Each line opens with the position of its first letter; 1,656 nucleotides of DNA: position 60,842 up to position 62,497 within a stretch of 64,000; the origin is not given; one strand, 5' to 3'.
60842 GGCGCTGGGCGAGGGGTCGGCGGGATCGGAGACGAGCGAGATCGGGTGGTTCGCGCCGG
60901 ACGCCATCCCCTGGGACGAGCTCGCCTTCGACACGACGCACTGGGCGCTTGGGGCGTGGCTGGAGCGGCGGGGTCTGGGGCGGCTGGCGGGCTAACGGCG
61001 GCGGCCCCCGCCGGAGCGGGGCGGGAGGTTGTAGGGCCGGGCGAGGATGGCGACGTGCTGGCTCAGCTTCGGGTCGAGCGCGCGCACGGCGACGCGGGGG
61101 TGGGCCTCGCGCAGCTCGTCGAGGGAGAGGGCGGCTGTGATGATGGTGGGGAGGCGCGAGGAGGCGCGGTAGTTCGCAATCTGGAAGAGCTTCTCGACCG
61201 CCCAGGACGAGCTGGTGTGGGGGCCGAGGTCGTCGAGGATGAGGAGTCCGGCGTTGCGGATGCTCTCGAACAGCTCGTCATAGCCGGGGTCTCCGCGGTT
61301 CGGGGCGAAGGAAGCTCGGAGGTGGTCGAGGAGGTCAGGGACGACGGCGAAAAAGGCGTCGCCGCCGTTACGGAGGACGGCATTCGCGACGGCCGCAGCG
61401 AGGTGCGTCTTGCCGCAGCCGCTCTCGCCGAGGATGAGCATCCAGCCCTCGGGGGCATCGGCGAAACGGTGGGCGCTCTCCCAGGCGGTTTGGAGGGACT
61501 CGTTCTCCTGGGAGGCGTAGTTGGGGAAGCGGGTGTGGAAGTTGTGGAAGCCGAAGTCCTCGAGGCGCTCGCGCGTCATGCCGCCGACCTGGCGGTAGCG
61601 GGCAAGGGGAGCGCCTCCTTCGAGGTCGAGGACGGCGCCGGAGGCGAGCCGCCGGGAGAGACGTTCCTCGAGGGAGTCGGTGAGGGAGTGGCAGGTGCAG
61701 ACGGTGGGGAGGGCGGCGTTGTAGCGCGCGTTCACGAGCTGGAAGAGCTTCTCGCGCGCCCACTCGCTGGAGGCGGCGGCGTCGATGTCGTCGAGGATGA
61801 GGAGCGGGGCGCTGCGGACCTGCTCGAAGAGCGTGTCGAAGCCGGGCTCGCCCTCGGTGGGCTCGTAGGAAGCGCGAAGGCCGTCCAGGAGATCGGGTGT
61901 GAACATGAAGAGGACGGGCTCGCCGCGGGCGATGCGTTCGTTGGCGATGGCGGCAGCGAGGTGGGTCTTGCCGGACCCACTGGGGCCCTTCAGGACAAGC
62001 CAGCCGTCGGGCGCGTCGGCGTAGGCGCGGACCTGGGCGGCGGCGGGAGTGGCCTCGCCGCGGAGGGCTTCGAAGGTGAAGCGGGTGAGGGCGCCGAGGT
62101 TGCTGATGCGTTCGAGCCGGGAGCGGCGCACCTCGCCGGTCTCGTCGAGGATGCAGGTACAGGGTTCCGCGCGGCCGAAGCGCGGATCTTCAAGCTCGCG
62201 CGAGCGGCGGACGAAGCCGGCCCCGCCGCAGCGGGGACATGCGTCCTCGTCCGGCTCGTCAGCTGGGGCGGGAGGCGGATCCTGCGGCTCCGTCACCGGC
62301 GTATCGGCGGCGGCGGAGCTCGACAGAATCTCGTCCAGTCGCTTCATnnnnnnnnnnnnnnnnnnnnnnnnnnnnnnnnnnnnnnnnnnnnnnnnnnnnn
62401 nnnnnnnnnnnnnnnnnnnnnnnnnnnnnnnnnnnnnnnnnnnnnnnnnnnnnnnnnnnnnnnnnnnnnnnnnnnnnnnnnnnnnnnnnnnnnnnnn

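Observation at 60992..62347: Helicase-loader homolog made of two complete DnaC/DnaI-type AAA+ modules in one chain, behind an N-terminal Cys4 motif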

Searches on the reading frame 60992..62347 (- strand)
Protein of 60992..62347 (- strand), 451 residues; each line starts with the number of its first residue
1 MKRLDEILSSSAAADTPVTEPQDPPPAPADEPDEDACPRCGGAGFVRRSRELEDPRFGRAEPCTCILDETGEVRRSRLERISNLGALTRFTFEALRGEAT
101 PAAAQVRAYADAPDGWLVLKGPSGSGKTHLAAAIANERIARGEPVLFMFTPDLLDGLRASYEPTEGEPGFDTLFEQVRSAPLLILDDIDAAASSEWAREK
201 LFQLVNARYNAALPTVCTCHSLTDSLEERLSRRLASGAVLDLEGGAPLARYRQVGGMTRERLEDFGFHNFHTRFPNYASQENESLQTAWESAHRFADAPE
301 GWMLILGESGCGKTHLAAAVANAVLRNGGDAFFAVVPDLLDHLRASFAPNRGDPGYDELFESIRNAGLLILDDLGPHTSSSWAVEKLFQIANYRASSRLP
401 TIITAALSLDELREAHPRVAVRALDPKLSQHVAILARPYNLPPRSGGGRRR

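Call 6: search_protein_families(library=ncbifam, proteins=[window:60992-62347:-], max_evalue=0.01)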
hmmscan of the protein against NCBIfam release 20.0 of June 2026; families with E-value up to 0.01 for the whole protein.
window:60992-62347:- (451 aa): 57 families (the best 25 are shown)
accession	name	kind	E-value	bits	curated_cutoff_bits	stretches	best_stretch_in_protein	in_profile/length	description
NF005992.0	PRK08116.1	subfamily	5.9e-57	192.8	189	2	260-418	77-232/269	hypothetical protein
NF005304.0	PRK06835.1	equivalog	7.9e-38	130.4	215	2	281-416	161-297/330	ATP-binding protein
NF038214.1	IS21_help_AAA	equivalog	1.2e-37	129.9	200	2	117-241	93-212/232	IS21-like element helper ATPase IstB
NF006505.0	PRK08939.1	equivalog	9.1e-33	113.8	228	2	116-232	158-271/306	primosomal protein DnaI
NF005931.1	PRK07952.1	equivalog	1.5e-27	96.7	357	2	272-413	69-211/246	replicative helicase loader DnaC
NF001154.0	PRK00149.3-3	equivalog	2.9e-25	89.2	410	2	289-422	136-272/462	chromosomal replication initiator protein DnaA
NF005378.0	PRK06921.1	subfamily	3e-25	88.8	207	2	260-415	76-232/266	hypothetical protein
NF009043.0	PRK12377.1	subfamily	1.1e-24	87.4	389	2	117-233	104-217/248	ATP-binding protein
TIGR00362.1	DnaA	equivalog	4e-22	78.9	343.9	2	108-243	128-267/437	chromosomal replication initiator protein DnaA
NF006038.0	PRK08181.1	subfamily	1.1e-20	74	317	2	75-210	60-199/271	transposase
TIGR03420.1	DnaA_homol_Hda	equivalog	1.4e-19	70.5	194.8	2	99-243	22-157/226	DnaA regulatory inactivator Hda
NF006616.1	PRK09183.1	subfamily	3.2e-19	69.2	300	2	117-212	103-195/253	IS21-like element helper ATPase IstB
NF005098.0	PRK06526.1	subfamily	2.6e-15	56.6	296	2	71-213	65-204/266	transposase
NF051883.1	DnaARegInactHdaA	equivalog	1.1e-10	41.5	300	2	99-137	26-64/229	DnaA regulatory inactivator HdaA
NF041813.1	Avs2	equivalog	2.8e-08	32.2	1000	1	116-149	167-200/1317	AVAST type 2 anti-phage system protein Avs2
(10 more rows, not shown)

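Call 8: search_protein_families(library=pfam, proteins=[window:60992-62347:-], max_evalue=0.01)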
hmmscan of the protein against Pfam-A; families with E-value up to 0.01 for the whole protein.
window:60992-62347:- (451 aa): 34 families (the best 25 are shown)
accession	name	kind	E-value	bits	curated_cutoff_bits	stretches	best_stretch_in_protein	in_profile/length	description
PF01695.23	IstB_IS21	-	1e-28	100.9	24.1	2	117-220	95-193/238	IstB-like ATP binding protein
PF00308.24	Bac_DnaA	-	1.8e-16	61.2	23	2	97-239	13-160/162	Bacterial DnaA ATPAse domain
PF00004.35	AAA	-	2.6e-13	51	21.2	2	118-234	2-123/131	ATPase family associated with various cellular activities (AAA)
PF13191.12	AAA_16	-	3.7e-10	41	32.6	1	286-333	13-57/167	AAA ATPase domain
PF05729.18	NACHT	-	1.8e-09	38.1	26.7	1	117-263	3-157/167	NACHT domain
PF13401.12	AAA_22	-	4.6e-08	33.9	27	0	300-327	5-32/130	AAA domain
PF20720.3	nSTAND3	-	6.4e-08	32.9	27.2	1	115-146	18-49/155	Novel STAND NTPase 3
PF07728.20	AAA_5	-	7.4e-08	32.9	22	0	117-208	2-93/139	AAA domain (dynein-related subfamily)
PF24883.2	NPHP3_N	-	3.2e-07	31.1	24.8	0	114-149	22-57/164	Nephrocystin 3, N-terminal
PF13671.12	AAA_33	-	1e-06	29.5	27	0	118-234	3-119/143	AAA domain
PF13604.12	AAA_30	-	1e-06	29.1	27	0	105-146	9-50/191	AAA domain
PF00158.32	Sigma54_activat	-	1.2e-06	28.8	20.2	1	281-328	4-50/168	Sigma-54 interaction domain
PF00910.28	RNA_helicase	-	1.5e-06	29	21.5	0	304-380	2-64/105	RNA helicase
PF00005.33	ABC_tran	-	2.1e-06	28.8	25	0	302-325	13-36/137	ABC transporter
PF04851.21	ResIII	-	8.4e-06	26.2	22.5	0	117-166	26-78/164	Type III restriction enzyme, res subunit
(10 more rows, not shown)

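Call 9: search_solved_structures(query=window:60992-62347:-, max_evalue=0.001, show_alignments=3)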
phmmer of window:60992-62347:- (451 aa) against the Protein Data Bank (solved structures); distinct sequences matched with E-value up to 0.001: 61 (the best 60 are shown).
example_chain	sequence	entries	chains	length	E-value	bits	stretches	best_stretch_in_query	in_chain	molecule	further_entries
3ec2_A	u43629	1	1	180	3e-13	52.5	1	269-432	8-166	DNA replication protein DnaC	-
3ecc_A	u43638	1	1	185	3.2e-13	52.4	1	269-432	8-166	DNA replication protein DnaC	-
6qel_G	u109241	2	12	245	1.1e-12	50.7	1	272-413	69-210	DNA replication protein dnaC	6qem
2w58_A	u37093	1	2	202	3.1e-11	45.8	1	304-416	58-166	PRIMOSOME COMPONENT (HELICASE LOADER)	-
4m4w_J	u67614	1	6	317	1.8e-09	40.1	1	303-415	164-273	Primosomal protein DnaI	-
2qgz_A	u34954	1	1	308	1.3e-08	37.3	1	283-416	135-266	Putative primosome component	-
5he8_A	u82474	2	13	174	1.9e-07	33.4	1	117-230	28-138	Helicase loader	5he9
5bq5_A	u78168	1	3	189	1.1e-06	30.9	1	110-221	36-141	Insertion sequence IS5376 putative ATP-binding protein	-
9bji_A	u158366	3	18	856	1.2e-06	30.8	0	113-194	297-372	Nuclear valosin-containing protein-like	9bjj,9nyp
7t3i_A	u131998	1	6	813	1.8e-06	30.1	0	104-196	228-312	Rix7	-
8q3w_A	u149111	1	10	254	2e-06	30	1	109-221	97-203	Insertion sequence IS5376 putative ATP-binding protein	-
6mat_A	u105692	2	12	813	3.3e-06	29.3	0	104-196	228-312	Rix7 mutant | Rix7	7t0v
8q4d_E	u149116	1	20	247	3.5e-06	29.2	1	109-221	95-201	Insertion sequence IS5376 putative ATP-binding protein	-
7swl_A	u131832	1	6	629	4e-06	29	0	114-196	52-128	Rix7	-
7wub_D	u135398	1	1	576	4.2e-06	28.9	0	107-202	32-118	Transitional endoplasmic reticulum ATPase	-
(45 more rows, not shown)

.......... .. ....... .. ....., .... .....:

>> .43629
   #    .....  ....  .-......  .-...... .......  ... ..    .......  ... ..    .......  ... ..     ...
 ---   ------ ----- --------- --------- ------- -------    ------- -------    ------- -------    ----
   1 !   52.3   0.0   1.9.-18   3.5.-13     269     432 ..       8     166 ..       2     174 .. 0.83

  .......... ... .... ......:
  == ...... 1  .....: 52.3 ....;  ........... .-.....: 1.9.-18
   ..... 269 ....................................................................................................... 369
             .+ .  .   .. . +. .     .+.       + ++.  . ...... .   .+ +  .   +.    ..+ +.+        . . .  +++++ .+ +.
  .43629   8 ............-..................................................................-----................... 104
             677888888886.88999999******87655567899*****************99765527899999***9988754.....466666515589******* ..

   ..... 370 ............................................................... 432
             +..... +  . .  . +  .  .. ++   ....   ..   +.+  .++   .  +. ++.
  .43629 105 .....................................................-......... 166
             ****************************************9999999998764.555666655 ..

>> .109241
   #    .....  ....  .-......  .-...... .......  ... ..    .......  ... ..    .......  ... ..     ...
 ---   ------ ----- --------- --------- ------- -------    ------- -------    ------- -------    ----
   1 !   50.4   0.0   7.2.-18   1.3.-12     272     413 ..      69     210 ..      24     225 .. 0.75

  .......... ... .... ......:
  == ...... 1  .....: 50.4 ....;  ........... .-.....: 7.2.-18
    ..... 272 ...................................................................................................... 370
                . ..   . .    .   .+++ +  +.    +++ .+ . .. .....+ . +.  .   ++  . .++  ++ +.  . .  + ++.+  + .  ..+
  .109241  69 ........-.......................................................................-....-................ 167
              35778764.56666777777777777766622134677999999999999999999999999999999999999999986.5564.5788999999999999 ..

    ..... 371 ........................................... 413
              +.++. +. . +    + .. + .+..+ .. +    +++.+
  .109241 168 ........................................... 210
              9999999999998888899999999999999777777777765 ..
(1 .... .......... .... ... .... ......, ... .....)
